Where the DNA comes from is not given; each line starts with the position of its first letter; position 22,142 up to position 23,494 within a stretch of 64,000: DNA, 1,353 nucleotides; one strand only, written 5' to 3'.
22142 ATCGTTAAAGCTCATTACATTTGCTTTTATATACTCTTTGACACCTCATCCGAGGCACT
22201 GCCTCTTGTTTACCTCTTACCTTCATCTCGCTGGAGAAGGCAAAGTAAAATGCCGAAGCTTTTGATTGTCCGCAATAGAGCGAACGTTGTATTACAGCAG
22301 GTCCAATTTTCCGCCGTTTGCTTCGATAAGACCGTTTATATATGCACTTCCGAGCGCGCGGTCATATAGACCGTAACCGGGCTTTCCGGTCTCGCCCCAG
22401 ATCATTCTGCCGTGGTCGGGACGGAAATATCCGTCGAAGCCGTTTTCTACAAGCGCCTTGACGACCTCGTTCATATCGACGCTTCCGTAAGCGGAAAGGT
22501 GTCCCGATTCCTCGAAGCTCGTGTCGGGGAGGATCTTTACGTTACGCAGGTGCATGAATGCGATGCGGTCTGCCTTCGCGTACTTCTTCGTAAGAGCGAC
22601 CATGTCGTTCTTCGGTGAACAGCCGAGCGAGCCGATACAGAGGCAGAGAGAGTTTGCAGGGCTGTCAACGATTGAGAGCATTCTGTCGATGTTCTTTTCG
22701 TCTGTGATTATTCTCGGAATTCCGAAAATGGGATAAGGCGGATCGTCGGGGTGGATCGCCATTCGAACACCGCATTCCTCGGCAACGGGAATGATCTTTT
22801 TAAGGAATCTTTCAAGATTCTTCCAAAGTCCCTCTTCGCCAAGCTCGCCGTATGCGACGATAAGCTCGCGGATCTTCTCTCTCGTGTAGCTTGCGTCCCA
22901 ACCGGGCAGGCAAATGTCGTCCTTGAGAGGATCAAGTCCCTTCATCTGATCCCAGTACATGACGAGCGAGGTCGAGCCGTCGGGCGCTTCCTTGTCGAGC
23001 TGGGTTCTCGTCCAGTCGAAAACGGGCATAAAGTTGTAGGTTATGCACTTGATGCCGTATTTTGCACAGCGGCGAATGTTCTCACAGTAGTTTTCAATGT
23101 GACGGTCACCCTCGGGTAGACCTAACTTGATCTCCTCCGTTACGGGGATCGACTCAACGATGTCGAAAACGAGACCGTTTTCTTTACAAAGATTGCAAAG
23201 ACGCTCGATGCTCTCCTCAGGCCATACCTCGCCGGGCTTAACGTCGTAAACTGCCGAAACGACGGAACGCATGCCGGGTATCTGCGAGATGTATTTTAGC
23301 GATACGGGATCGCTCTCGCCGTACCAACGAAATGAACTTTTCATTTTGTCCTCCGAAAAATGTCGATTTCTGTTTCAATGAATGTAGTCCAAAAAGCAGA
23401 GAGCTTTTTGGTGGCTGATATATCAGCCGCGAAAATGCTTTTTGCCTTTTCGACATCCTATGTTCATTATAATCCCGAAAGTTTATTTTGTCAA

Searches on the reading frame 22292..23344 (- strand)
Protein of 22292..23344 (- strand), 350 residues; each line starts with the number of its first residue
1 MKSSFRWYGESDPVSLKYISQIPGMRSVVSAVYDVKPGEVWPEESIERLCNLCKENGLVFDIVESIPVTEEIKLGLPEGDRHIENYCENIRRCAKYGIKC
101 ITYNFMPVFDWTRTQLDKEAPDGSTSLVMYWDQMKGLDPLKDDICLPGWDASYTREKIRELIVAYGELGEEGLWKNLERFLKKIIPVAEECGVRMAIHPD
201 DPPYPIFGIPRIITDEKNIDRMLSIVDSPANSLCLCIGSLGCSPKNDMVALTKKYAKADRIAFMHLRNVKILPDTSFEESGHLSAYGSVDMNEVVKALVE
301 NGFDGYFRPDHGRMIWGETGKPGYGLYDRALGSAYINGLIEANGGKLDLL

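Call 27: find_encoding_contigs(protein=window:22292-23344:-, flank=3000, max_places=10)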
Protein window:22292-23344:- (350 aa): 10 contigs read that carry it; 6 places shown.
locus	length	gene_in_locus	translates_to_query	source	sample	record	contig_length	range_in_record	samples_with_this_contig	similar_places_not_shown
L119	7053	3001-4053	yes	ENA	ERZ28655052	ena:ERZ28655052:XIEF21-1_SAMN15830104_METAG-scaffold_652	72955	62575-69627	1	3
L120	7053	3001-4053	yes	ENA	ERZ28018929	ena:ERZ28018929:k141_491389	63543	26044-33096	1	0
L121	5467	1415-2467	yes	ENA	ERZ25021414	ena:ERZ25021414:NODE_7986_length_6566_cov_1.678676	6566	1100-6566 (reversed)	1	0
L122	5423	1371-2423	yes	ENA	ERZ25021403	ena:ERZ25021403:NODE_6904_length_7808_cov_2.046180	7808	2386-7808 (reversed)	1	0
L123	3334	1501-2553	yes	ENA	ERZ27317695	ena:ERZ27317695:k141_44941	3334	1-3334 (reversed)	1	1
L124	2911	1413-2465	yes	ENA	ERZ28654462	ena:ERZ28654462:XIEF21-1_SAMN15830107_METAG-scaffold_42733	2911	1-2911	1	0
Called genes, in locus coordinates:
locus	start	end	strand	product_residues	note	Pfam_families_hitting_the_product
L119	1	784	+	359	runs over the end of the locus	PF09587:PGA_cap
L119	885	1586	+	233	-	-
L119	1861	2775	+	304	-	PF01261:AP_endonuc_2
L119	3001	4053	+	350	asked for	PF03786:UxuA, PF01261:AP_endonuc_2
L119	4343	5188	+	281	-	PF00106:adh_short, PF01370:Epimerase (weak), PF13561:adh_short_C2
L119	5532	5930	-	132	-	PF02033:RBFA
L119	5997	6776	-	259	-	-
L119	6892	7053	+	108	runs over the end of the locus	PF06153:CdAMP_rec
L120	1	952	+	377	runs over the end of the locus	PF09587:PGA_cap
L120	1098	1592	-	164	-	-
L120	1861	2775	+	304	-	PF01261:AP_endonuc_2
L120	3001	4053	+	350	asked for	PF03786:UxuA, PF01261:AP_endonuc_2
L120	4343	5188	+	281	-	PF00106:adh_short, PF01370:Epimerase (weak), PF13561:adh_short_C2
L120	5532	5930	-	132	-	PF02033:RBFA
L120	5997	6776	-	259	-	-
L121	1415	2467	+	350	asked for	PF03786:UxuA, PF01261:AP_endonuc_2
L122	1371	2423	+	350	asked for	PF03786:UxuA, PF01261:AP_endonuc_2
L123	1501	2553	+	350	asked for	PF03786:UxuA, PF01261:AP_endonuc_2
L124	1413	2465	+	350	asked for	PF03786:UxuA, PF01261:AP_endonuc_2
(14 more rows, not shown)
